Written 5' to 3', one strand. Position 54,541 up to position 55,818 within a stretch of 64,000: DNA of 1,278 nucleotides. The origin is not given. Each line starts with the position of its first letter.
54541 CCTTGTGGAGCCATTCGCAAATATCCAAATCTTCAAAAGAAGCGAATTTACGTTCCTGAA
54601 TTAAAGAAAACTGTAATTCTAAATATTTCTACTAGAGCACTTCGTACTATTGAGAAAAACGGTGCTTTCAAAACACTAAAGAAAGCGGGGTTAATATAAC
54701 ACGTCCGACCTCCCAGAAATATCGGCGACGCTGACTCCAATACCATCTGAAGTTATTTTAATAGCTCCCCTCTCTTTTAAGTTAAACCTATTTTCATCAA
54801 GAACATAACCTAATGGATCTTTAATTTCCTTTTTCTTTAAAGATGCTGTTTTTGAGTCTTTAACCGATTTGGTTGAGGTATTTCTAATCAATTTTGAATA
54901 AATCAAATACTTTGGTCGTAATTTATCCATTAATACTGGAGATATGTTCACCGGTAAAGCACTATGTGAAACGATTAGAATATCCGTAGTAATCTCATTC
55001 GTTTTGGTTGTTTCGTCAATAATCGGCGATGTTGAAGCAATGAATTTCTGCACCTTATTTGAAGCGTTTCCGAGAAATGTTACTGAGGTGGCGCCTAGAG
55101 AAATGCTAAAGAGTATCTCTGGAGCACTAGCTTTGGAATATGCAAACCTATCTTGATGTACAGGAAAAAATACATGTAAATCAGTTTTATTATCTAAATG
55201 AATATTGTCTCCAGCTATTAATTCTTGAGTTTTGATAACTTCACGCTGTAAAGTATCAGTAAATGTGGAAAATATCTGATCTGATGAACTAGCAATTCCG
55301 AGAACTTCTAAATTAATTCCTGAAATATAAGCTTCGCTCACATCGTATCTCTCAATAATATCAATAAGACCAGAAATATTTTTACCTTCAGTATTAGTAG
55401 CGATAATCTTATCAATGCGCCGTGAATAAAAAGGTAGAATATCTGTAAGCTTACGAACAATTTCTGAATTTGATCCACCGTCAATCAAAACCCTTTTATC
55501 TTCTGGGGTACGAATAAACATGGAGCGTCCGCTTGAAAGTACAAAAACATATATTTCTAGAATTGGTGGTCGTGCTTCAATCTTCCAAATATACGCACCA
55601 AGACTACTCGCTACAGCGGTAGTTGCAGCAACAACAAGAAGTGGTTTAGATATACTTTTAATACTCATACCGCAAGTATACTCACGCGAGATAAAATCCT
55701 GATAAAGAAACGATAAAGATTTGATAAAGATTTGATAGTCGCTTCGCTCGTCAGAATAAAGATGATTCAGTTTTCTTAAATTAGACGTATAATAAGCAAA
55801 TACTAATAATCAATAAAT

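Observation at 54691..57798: Split ComEC: channel gene and separate degenerate MBL-domain gene, separated by an antisense SOD, sharing a 50-nt upstream repeat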

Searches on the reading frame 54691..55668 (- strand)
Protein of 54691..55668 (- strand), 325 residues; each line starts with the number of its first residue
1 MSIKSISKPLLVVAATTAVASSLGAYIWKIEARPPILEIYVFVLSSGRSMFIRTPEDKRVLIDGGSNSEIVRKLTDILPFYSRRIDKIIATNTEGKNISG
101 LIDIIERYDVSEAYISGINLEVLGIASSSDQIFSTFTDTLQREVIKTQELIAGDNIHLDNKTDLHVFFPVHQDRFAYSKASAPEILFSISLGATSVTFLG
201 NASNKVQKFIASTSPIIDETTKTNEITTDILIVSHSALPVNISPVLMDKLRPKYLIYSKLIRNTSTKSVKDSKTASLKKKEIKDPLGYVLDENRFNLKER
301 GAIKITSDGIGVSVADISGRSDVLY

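Call 4: search_protein_families(library=pfam, proteins=[window:54691-55668:-], max_evalue=0.1)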
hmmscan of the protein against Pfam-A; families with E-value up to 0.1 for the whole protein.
window:54691-55668:- (325 aa): 1 family
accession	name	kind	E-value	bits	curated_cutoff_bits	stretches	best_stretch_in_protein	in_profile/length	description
PF19329.4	KCTD11_21_C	-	0.037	14.3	27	1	155-230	7-82/154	BTB/POZ domain-containing protein KCTD11/21 C-terminus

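Call 8: search_protein_families(library=ncbifam, proteins=[window:54691-55668:-], max_evalue=1)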
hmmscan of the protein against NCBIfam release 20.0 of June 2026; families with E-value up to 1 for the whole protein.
window:54691-55668:- (325 aa): 1 family
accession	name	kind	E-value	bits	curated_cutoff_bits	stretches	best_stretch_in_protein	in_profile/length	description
NF009879.0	PRK13340.1-4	subfamily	0.046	12.6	434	1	203-286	213-296/406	alanine racemase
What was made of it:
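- Checked: ORF 54691..55668(-) has no Pfam or NCBIfam hit (calls 4, 8).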

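Call 9: search_solved_structures(query=window:54691-55668:-, max_evalue=10, show_alignments=2)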
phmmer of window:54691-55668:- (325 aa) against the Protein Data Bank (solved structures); distinct sequences matched with E-value up to 10: 2.
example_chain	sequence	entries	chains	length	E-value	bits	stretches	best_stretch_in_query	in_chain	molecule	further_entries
30bt_A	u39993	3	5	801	0.022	17.3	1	36-172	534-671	Beta-lactamase-like domain | ComEC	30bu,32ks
9ic4_A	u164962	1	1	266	0.052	16.1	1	43-172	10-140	Competence protein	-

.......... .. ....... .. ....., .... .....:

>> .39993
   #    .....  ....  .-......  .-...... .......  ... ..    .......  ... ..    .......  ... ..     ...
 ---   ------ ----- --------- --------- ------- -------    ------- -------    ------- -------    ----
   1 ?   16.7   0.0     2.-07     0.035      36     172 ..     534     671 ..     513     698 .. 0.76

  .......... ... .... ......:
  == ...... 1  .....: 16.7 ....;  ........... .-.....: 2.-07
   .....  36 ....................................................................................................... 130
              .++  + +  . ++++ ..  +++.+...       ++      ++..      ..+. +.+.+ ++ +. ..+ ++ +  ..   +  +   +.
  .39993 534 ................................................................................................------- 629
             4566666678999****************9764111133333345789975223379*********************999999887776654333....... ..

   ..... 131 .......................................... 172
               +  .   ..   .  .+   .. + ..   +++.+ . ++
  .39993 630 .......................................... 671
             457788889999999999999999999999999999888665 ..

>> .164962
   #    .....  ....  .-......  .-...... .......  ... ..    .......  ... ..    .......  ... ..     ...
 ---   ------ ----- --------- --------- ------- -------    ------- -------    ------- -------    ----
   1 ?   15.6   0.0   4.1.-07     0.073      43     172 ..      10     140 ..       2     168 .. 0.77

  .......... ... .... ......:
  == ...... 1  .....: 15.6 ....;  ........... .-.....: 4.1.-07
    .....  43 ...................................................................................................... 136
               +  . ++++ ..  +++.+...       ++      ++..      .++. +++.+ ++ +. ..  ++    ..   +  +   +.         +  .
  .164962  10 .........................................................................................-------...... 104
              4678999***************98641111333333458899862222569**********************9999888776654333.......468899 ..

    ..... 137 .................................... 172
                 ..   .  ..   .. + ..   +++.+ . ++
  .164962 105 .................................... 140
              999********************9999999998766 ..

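Call 10: find_homologous_proteins(query=window:54691-55668:-, max_evalue=0.001)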
Query window:54691-55668:- (325 aa): 225 proteins with E <= 0.001 among 3869 candidates; the best 120 are listed.
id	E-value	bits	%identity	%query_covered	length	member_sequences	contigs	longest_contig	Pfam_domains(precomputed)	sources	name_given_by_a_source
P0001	5.4e-201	684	100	100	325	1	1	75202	-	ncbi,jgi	ncbi:MAG: hypothetical protein WC666_00320 [Candidatus Paceibacterota bacterium]|jgi:beta-lactamase 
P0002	1.0e-177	608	86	100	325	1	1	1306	-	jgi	-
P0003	2.4e-132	459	69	99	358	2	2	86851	-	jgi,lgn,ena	jgi:beta-lactamase superfamily II metal-dependent hydrolase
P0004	4.8e-118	412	61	98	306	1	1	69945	-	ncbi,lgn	-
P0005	1.1e-109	384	59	95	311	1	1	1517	-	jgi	jgi:beta-lactamase superfamily II metal-dependent hydrolase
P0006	2.3e-108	380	58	96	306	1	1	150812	-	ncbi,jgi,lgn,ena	-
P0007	5.6e-107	375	57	97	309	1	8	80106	-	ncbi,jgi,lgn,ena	-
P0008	1.1e-105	371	53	98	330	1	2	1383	-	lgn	-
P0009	1.1e-104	368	57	94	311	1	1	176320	-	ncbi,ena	-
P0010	1.5e-102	361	55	96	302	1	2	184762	-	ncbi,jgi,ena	ncbi:MAG: hypothetical protein WCS89_02630 [Candidatus Paceibacterota bacterium]|jgi:beta-lactamase 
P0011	2.2e-101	357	56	97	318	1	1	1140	-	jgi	jgi:beta-lactamase superfamily II metal-dependent hydrolase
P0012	4.8e-100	353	54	96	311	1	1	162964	-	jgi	-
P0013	6.8e-100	352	56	97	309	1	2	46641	-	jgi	-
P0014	1.8e-99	351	55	95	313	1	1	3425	-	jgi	jgi:beta-lactamase superfamily II metal-dependent hydrolase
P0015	3.9e-99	350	55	95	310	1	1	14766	-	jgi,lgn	-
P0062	9.2e-87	309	46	97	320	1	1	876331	-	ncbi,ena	-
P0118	3.0e-75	271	44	97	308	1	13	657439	-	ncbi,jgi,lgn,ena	ncbi:MAG: hypothetical protein ABSF56_00960 [Minisyncoccia bacterium]|jgi:beta-lactamase superfamily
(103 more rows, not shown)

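Call 12: search_solved_structures(query=A1, max_evalue=1, show_alignments=2)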
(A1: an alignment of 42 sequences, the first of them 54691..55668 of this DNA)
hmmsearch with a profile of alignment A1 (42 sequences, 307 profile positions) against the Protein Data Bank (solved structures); distinct sequences matched with E-value up to 1: 5.
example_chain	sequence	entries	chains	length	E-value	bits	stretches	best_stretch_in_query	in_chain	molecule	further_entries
30bt_A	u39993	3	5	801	2.3e-13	53.3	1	33-249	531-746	Beta-lactamase-like domain | ComEC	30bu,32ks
9ic4_A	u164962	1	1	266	3.2e-12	49.5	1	37-249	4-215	Competence protein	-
12qj_A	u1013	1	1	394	0.46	12.9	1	83-154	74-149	Choline binding protein E CbpE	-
1wra_A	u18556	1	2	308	0.54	12.6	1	83-152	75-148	Teichoic acid phosphorylcholine esterase/choline binding protein E (cbpE)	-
2xr1_A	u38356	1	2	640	0.66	12.4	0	46-109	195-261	CLEAVAGE AND POLYADENYLATION SPECIFICITY FACTOR 100 KD SUBUNIT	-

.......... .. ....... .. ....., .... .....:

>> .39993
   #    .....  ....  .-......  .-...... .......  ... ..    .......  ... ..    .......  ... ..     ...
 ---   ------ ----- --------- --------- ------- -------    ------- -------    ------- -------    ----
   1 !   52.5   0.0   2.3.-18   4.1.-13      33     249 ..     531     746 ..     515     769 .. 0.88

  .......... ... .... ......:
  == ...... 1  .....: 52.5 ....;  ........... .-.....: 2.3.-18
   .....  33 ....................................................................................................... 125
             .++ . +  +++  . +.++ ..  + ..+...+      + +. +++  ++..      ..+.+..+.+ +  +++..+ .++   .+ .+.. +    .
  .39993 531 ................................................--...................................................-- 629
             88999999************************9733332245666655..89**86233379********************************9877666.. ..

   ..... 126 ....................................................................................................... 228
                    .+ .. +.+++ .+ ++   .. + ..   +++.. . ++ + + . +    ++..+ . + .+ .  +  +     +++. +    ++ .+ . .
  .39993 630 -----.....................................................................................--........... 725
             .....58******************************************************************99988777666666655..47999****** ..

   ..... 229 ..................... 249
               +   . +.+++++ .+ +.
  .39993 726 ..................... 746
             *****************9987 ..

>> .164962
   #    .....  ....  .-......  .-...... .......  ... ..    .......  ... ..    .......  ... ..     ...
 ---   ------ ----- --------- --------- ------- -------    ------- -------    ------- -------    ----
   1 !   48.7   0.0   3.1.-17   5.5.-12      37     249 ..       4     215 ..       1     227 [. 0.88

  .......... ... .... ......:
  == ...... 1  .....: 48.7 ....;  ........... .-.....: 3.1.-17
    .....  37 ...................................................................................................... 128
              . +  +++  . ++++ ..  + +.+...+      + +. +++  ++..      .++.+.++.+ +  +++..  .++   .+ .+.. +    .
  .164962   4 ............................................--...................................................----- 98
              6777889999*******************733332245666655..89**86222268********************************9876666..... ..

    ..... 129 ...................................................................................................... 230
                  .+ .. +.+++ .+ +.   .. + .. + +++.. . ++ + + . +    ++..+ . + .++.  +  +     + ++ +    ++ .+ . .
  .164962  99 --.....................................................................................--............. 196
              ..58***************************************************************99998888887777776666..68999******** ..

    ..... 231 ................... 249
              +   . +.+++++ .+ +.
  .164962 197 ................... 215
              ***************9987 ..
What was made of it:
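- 54691..55668 (-): Standalone ComEC-type MBL-fold subunit (325 aa), membrane-anchored by an N-terminal helix and predicted to be a pseudo-nuclease. Family profile against PDB ComEC 30bt_A residues 531-746, E 2.3e-13 (call 12).
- On ComEC-type beta-lactamase-like domain (MBL superfamily): Profile against 30bt_A residues 531-746, E 2.3e-13 (call 12).
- Checked: Residues 91-97 read T-N-T-E-G-K-N where ComEC has T-H-P-D-A-D-H (calls 9, 12).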

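Call 15: find_encoding_contigs(protein=P0003, flank=6000, max_places=2)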
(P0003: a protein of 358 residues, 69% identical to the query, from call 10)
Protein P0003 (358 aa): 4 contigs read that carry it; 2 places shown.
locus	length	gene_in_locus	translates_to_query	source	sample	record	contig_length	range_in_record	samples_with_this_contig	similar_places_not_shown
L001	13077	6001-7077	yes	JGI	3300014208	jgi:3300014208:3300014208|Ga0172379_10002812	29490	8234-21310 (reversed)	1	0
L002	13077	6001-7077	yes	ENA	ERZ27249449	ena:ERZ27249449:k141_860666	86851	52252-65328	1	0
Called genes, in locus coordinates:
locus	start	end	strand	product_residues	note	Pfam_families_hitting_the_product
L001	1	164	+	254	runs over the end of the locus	PF00121:TIM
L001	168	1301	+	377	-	PF00162:PGK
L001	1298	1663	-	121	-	PF11969:DcpS_C, PF01230:HIT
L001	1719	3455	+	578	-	PF01368:DHH, PF02272:DHHA1, PF17768:RecJ_OB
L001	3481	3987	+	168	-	PF00075:RNase_H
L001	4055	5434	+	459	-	PF13567:DUF4131, PF03772:Competence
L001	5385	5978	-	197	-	PF00081:Sod_Fe_N (faint), PF02777:Sod_Fe_C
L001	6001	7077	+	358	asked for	-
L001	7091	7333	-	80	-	PF00830:Ribosomal_L28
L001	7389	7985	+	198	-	PF02163:Peptidase_M50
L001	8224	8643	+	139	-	PF00164:Ribosom_S12_S23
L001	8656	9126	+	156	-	PF00177:Ribosomal_S7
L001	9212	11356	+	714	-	PF00009:GTP_EFTU, PF03144:GTP_EFTU_D2, PF22042:EF-G_D2, PF14492:EFG_III, PF16658:RF3_C (weak), PF03764:EFG_IV, PF00679:EFG_C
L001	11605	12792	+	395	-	PF00009:GTP_EFTU, PF03144:GTP_EFTU_D2, PF03143:GTP_EFTU_D3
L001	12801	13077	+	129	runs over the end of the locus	PF00338:Ribosomal_S10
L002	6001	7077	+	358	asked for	-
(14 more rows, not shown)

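Call 16: find_encoding_contigs(protein=P0006, flank=6000, max_places=2)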
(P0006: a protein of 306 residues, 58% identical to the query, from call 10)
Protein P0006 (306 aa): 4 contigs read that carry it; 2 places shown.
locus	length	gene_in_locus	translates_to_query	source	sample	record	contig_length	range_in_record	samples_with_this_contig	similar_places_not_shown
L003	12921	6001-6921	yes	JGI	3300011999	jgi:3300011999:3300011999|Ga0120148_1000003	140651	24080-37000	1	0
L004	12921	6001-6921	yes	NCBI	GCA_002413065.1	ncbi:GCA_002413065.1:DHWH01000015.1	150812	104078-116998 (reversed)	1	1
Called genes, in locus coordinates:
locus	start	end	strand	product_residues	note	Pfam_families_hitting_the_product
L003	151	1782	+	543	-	PF01368:DHH, PF02272:DHHA1 (weak), PF17768:RecJ_OB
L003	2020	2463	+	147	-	-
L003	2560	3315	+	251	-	PF00075:RNase_H, PF01693:Cauli_VI (weak)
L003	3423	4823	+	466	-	PF13567:DUF4131, PF03772:Competence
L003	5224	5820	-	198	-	PF02777:Sod_Fe_C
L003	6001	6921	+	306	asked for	-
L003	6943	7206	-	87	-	PF00830:Ribosomal_L28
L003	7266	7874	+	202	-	PF02163:Peptidase_M50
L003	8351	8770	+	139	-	PF00164:Ribosom_S12_S23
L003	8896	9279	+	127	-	PF00177:Ribosomal_S7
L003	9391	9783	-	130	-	PF12732:YtxH (weak)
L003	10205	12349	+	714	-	PF00009:GTP_EFTU, PF03144:GTP_EFTU_D2, PF22042:EF-G_D2, PF14492:EFG_III, PF16658:RF3_C (weak), PF03764:EFG_IV, PF00679:EFG_C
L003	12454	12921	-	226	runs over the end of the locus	-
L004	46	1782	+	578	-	PF01368:DHH, PF02272:DHHA1 (weak), PF17768:RecJ_OB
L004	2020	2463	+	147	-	-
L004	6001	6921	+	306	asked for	-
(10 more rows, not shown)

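Call 17: find_encoding_contigs(protein=P0062, flank=6000, max_places=2)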
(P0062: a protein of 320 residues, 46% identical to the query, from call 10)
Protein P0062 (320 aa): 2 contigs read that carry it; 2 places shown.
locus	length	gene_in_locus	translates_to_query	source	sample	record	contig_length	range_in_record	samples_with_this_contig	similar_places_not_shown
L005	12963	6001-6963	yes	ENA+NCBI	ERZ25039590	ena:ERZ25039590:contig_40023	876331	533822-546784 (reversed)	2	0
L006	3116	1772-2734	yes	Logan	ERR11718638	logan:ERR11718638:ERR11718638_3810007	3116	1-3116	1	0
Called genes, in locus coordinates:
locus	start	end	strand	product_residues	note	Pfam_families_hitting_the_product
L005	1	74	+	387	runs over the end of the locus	PF00162:PGK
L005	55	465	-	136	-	PF11969:DcpS_C, PF01230:HIT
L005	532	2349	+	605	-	PF01368:DHH, PF02272:DHHA1, PF17768:RecJ_OB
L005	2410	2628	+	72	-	PF01402:RHH_1 (weak)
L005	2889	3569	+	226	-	PF00075:RNase_H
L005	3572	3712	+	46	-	PF01693:Cauli_VI (weak)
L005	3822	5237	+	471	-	PF13567:DUF4131, PF03772:Competence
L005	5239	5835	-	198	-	PF02777:Sod_Fe_C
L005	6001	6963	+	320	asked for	-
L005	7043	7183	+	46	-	-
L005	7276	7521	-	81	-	PF00830:Ribosomal_L28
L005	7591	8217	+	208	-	PF02163:Peptidase_M50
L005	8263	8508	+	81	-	PF21748:UPF0150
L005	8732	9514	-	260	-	-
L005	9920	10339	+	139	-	PF00164:Ribosom_S12_S23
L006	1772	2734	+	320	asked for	-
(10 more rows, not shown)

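Call 18: find_encoding_contigs(protein=P0118, flank=6000, max_places=2)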
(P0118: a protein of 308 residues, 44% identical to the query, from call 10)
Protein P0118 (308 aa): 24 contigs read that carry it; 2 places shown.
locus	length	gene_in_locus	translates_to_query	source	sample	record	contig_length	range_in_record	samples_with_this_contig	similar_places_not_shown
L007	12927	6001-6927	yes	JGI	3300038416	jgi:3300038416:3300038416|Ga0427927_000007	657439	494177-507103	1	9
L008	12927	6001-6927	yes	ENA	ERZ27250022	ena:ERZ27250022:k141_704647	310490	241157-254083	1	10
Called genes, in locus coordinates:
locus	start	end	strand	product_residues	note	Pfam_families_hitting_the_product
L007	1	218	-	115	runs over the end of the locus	PF08299:Bac_DnaA_C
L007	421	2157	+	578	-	PF01368:DHH, PF02272:DHHA1, PF17768:RecJ_OB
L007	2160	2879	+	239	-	PF00075:RNase_H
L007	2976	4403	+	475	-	PF13567:DUF4131, PF03772:Competence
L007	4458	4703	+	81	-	-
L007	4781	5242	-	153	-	PF08719:NADAR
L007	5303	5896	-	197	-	PF00081:Sod_Fe_N (weak), PF02777:Sod_Fe_C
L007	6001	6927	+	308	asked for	-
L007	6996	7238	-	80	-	PF00830:Ribosomal_L28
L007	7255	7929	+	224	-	PF02163:Peptidase_M50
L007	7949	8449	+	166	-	PF00293:NUDIX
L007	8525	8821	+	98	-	-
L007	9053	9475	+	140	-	PF00164:Ribosom_S12_S23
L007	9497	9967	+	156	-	PF00177:Ribosomal_S7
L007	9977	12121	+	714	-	PF00009:GTP_EFTU, PF03144:GTP_EFTU_D2, PF22042:EF-G_D2, PF14492:EFG_III, PF16658:RF3_C (weak), PF03764:EFG_IV, PF00679:EFG_C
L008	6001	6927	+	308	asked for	-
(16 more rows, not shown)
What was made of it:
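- Synteny RecJ-RNaseH-ComEC-SOD(antisense)-MBL-L28-M50-S12 is conserved down to 44% identity (calls 15-18). It is retained wherever the MBL-less ComEC of this clade was examined (calls 15-18).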

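Call 22: predict_structure(alignment_id=A1)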
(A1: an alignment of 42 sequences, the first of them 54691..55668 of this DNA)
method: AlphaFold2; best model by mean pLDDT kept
length: 325 residues; sequences in the alignment: 42
mean_pLDDT: 86.2   pTM: 0.84
mean pLDDT of the five models: 86.2, 85.7, 84.2, 83.3, 82.5
residues with pLDDT >= 90: 213; 70-90: 53; 50-70: 40; < 50: 19
segments of 3 or more residues with pLDDT < 50: 1-3, 217-224, 320-325
pLDDT, mean of each block of 10 residues (from residue 1): 55 65 75 92 93 97 92 90 94 91 97 95 75 95 98 97 97 93 96 96 96 65 68 94 95 95 58 59 93 95 96 85 42
secondary structure, 60 per line:
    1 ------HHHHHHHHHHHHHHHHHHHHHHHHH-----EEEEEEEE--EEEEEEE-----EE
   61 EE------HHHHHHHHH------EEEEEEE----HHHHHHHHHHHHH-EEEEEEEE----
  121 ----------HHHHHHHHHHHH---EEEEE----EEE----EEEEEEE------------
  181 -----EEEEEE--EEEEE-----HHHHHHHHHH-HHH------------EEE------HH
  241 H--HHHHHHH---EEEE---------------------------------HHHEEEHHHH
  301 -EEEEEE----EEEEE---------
elements in order: H7-31 E37-44 E47-53 E59-62 H69-77 E84-90 H95-107 E109-116 H131-142 E146-150 E155-157 E162-168 E186-191 E194-198 H204-213 E230-232 H244-250 E254-257 E294-296 H297-300 E302-307 E312-316
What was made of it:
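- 54691..55668 (-): AF2 pLDDT 86, helix 7-31 (call 22).
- On ComEC-type beta-lactamase-like domain (MBL superfamily): AF2 pLDDT 86 (call 22).
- Checked: An N-terminal helix spans residues 7-31 (call 22).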
